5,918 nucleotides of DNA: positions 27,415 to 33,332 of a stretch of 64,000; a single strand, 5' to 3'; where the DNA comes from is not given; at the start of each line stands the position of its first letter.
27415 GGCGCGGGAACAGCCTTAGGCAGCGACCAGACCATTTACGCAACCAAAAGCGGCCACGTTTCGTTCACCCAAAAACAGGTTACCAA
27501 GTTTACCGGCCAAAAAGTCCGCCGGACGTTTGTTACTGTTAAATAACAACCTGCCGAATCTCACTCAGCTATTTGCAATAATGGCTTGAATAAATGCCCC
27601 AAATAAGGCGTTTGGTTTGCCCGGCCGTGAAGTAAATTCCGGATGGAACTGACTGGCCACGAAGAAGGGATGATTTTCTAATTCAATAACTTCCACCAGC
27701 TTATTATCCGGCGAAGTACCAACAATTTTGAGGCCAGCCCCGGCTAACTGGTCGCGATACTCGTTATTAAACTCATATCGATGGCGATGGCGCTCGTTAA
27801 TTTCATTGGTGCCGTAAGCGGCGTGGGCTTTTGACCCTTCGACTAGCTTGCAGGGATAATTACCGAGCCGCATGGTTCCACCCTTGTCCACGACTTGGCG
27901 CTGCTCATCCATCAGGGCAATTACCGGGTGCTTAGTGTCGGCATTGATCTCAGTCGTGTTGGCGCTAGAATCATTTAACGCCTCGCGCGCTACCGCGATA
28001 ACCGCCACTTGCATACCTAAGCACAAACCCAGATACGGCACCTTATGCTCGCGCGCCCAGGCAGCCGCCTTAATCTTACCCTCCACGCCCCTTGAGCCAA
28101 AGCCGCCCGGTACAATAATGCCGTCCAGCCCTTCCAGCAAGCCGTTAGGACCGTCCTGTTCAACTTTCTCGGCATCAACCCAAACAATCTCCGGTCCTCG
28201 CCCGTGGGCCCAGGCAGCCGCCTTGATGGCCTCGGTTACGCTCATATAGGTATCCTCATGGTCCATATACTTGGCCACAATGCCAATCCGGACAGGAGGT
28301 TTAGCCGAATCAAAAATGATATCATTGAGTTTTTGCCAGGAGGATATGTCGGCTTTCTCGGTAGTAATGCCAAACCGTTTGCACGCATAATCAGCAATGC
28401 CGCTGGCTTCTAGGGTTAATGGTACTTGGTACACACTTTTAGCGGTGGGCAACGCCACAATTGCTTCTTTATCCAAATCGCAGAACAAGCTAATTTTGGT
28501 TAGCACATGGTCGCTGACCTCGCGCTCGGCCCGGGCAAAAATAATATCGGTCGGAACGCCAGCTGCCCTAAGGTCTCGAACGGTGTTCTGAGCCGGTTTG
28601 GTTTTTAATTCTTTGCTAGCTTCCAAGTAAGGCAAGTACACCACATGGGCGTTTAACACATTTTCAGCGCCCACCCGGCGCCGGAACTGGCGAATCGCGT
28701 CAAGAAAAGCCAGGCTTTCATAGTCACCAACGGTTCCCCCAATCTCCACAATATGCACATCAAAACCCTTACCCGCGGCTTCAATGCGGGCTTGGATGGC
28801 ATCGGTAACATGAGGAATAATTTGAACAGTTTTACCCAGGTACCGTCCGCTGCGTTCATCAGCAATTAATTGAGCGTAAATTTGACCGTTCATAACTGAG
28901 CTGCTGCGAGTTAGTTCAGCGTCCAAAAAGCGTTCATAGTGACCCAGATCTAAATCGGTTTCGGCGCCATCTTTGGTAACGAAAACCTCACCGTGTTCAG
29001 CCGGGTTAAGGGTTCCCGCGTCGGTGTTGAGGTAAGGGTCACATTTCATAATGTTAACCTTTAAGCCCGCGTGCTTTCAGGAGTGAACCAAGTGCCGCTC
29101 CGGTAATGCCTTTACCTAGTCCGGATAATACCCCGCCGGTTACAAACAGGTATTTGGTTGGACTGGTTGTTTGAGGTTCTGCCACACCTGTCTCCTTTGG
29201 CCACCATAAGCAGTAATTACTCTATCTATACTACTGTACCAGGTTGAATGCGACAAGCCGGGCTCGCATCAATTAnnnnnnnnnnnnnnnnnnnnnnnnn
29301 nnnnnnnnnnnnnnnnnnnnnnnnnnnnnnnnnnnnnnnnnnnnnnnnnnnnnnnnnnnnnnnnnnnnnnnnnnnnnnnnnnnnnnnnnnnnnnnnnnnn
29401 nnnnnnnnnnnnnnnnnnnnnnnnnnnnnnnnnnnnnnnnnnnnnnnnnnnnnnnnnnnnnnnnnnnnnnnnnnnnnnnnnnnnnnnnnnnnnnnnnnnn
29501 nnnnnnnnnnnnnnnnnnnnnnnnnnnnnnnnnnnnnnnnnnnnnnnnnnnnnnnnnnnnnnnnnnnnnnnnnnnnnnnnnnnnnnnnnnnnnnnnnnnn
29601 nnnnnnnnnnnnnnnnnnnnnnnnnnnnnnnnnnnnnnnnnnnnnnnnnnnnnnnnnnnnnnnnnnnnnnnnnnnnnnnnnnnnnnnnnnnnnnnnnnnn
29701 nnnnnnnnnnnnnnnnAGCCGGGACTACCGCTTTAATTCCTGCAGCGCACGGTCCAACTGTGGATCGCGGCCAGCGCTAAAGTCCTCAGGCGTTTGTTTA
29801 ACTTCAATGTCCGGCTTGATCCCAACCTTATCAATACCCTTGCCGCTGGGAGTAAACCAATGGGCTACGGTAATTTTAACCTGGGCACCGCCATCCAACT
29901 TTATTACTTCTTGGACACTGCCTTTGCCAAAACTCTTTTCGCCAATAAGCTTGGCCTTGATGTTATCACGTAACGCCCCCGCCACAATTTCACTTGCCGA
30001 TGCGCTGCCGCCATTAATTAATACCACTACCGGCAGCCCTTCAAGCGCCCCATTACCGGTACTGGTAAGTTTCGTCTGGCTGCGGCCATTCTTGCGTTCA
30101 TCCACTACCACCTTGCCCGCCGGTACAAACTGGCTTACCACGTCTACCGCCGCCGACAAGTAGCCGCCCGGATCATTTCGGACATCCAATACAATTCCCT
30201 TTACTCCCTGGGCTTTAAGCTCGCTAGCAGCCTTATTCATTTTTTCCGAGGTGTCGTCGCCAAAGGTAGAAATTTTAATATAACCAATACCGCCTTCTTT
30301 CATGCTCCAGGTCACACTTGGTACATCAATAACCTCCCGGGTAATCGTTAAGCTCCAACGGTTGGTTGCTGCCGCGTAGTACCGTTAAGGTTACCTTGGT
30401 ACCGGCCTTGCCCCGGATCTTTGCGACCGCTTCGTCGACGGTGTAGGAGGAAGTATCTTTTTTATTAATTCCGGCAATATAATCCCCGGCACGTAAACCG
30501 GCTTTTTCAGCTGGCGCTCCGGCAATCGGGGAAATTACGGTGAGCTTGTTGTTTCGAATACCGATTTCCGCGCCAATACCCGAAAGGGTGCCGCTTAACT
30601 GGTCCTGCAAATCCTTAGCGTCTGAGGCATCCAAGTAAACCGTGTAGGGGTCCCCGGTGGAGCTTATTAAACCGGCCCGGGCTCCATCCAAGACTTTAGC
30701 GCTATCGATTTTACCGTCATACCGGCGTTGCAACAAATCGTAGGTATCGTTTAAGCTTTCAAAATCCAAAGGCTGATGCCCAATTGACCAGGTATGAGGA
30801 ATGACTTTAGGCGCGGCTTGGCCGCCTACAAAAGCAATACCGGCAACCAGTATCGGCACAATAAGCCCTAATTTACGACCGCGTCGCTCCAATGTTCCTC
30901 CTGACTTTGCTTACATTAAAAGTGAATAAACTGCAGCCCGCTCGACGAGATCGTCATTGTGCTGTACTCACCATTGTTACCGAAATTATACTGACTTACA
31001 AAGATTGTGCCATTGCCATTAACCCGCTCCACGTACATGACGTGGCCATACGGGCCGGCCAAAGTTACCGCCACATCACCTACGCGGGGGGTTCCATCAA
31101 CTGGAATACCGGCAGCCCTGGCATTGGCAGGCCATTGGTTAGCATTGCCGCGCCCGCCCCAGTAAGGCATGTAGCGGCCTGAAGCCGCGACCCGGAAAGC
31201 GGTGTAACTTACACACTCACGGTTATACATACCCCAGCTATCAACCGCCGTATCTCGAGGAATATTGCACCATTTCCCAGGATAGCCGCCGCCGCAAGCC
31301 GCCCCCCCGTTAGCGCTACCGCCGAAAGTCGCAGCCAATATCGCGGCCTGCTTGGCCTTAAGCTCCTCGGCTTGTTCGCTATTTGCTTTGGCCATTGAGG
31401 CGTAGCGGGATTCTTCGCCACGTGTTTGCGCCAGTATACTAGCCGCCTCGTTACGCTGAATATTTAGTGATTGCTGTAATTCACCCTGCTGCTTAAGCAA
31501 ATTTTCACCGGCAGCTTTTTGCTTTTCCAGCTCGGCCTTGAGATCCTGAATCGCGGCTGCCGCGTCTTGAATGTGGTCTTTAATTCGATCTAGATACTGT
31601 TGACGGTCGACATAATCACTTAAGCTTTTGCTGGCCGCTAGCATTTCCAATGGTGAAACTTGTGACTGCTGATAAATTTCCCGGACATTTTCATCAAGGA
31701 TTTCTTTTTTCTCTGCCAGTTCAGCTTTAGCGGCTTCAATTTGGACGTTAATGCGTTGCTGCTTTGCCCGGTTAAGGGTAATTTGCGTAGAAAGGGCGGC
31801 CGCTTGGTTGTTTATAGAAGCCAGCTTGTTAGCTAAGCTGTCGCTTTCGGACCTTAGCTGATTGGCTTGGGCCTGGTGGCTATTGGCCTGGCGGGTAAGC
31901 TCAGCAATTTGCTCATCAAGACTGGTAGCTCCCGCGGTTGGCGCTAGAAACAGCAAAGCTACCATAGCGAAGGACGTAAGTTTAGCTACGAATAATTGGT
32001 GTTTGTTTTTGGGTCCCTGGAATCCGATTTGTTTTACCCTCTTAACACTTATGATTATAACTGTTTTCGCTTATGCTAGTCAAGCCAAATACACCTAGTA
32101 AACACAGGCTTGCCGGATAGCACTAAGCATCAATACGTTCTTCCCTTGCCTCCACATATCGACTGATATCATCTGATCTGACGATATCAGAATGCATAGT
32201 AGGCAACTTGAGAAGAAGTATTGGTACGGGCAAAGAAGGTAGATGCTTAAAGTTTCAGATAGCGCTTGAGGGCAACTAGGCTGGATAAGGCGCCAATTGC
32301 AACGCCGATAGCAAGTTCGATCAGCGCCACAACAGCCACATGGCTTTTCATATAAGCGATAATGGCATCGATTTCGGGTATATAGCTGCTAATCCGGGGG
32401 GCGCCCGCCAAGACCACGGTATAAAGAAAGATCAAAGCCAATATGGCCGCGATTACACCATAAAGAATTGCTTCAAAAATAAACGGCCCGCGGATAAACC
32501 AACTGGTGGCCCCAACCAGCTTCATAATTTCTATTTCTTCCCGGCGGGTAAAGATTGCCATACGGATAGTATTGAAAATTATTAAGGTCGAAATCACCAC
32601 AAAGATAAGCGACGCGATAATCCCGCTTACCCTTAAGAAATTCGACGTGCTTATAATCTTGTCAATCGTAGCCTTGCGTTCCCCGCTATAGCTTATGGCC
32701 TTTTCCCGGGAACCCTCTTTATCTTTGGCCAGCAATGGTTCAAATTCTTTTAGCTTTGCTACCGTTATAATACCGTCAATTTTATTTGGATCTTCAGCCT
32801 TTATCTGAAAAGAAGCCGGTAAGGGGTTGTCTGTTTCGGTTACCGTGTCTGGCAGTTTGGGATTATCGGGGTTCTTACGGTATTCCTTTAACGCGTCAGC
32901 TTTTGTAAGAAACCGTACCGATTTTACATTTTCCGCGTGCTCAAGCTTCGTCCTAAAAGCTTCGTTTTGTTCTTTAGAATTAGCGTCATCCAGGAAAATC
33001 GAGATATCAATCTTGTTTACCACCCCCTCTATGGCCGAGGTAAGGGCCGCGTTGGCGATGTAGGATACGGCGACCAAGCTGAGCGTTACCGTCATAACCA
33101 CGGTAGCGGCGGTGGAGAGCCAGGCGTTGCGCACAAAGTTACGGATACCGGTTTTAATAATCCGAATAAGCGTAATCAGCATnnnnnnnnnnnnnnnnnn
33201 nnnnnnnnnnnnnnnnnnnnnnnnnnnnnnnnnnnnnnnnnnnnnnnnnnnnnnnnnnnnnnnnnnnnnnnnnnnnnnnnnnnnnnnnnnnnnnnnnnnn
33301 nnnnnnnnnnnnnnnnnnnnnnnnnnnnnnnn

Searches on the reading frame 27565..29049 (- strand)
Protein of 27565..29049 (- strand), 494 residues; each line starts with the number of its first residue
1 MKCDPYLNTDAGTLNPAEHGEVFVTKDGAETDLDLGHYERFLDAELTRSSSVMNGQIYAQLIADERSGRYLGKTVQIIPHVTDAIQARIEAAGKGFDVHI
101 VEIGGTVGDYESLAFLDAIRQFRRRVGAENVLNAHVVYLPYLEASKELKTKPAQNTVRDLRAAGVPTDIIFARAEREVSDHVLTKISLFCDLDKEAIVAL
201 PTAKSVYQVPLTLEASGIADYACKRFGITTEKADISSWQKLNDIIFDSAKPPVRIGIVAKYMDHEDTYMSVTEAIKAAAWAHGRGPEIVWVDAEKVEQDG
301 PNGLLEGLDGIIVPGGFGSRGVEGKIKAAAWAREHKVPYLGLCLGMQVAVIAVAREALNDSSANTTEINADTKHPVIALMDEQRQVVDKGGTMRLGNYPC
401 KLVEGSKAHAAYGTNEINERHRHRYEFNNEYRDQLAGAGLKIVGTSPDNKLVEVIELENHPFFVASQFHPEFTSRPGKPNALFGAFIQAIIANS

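Call 17: search_protein_families(library=pfam, proteins=[window:27565-29049:-], max_evalue=0.001)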
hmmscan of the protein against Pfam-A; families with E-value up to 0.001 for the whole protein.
window:27565-29049:- (494 aa): 3 families
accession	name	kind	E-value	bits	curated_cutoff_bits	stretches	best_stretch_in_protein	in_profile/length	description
PF06418.20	CTP_synth_N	-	6.2e-92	308.2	26.1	1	1-227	36-264/265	CTP synthase N-terminus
PF00117.34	GATase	-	1.8e-40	139.1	22.8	1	266-488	4-189/190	Glutamine amidotransferase class-I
PF07722.19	Peptidase_C26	-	4.6e-09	36.8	20.5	1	332-471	101-219/219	Peptidase C26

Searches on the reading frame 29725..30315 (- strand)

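Call 17: search_protein_families(library=pfam, proteins=[window:29725-30315:-], max_evalue=0.001)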
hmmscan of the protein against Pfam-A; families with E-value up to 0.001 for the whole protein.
window:29725-30315:- (196 aa): 1 family
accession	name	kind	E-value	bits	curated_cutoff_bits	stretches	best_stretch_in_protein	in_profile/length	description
PF03572.23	Peptidase_S41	-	1.5e-53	181.2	24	1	10-172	2-165/165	Peptidase family S41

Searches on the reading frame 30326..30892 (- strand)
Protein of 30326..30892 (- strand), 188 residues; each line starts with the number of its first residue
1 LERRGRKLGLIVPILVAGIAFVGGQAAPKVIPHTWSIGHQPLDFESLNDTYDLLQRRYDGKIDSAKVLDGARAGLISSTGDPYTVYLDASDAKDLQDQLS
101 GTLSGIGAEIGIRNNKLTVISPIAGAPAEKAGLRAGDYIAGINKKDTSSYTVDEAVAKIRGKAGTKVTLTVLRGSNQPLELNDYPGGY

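Call 17: search_protein_families(library=pfam, proteins=[window:30326-30892:-], max_evalue=0.001)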
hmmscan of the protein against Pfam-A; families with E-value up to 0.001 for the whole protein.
window:30326-30892:- (188 aa): 4 families
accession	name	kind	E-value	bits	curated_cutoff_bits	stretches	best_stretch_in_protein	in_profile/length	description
PF17820.7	PDZ_6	-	1e-13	51.2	27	1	119-173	2-54/54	PDZ domain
PF00595.29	PDZ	-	8.6e-13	48.9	23.2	1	102-172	8-81/81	PDZ domain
PF22694.1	CtpB_N-like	-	1.8e-09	38.3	27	1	43-89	37-83/85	Activating protease CtpB N-terminal domain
PF13180.12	PDZ_2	-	2.4e-09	37.8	27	1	105-176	2-72/80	PDZ domain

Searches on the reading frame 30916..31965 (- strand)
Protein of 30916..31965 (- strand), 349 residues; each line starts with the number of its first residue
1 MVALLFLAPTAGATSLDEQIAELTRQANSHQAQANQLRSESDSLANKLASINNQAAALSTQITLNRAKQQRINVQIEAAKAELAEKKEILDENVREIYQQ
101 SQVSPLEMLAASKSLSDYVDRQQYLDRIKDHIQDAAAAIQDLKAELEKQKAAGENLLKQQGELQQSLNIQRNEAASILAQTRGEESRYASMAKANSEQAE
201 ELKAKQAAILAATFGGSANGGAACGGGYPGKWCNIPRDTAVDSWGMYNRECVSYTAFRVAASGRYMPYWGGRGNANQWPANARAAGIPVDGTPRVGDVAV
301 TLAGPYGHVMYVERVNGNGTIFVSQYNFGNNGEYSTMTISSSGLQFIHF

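Call 17: search_protein_families(library=pfam, proteins=[window:30916-31965:-], max_evalue=0.001)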
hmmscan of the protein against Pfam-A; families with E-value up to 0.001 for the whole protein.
window:30916-31965:- (349 aa): 2 families
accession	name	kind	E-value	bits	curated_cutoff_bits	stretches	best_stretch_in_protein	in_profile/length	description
PF05257.22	CHAP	-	1e-15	58.4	26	1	243-327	3-81/81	CHAP domain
PF24568.1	CC_PcsB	-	5.5e-06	26.6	27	1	76-148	1-74/75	Peptidoglycan hydrolase PcsB, coiled-coil domain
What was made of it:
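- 30916..31965 (-): PcsB-like coiled-coil plus CHAP hydrolase, a second candidate FtsEX-controlled hydrolase in the same cluster. Pfam PF05257 and a weak PF24568 hit (call 17).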

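Call 68: search_protein_families(library=ncbifam, proteins=[window:30916-31965:-], max_evalue=0.01)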
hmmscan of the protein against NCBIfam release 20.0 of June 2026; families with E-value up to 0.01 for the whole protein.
window:30916-31965:- (349 aa): 8 families
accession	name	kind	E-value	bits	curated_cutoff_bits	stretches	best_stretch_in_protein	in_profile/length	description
NF052572.1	PtdglycHdlsScrM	equivalog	2.1e-17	63.2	400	1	222-330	39-148/373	peptidoglycan hydrolase ScrM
NF046104.1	PptglHdxlasePcsB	equivalog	8.8e-14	51.5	450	1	132-331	182-377/400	peptidoglycan hydrolase PcsB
NF006360.0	PRK08581.1-2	equivalog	2.7e-05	22.8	605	1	270-340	620-696/709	amidase domain-containing protein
TIGR02168.1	SMC_prok_B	equivalog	6.9e-05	20.8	567.35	1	16-206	684-874/1181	chromosome segregation protein SMC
NF045487.1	ASRP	equivalog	0.00054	18.7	300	1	15-175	314-477/593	archaea-specific SMC-related protein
TIGR02169.1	SMC_prok_A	equivalog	0.00089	17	729.4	1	16-207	300-491/1165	chromosome segregation protein SMC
NF006359.0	PRK08581.1-1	equivalog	0.00099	17.9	798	1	246-342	508-608/619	amidase domain-containing protein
NF006362.0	PRK08581.1-4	equivalog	0.0035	16.4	620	1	250-340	434-528/541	amidase domain-containing protein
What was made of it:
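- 30916..31965 (-): NCBIfam PcsB and ScrM hits are below their cut-offs (call 68).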

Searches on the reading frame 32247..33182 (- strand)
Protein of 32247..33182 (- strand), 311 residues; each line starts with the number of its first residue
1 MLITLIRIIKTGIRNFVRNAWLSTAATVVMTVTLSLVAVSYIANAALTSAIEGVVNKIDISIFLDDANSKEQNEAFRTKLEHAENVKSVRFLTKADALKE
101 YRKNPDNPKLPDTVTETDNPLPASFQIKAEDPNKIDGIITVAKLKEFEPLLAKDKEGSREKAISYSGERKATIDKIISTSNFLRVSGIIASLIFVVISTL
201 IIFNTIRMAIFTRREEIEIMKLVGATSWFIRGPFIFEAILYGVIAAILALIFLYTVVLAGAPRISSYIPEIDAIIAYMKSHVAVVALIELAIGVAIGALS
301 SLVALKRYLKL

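Call 17: search_protein_families(library=pfam, proteins=[window:32247-33182:-], max_evalue=0.001)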
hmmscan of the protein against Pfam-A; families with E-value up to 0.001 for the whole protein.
window:32247-33182:- (311 aa): 2 families
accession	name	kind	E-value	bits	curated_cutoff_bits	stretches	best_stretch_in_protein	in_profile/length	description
PF18075.7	FtsX_ECD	-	4.7e-18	66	23.5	1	59-139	2-84/96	FtsX extracellular domain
PF02687.27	FtsX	-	3.1e-14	53.5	25.5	1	188-309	1-116/120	FtsX-like permease C-terminal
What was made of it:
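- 32247..33182 (-): ftsX (FtsX extracellular domain plus permease). Pfam PF18075 and PF02687 (call 17).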
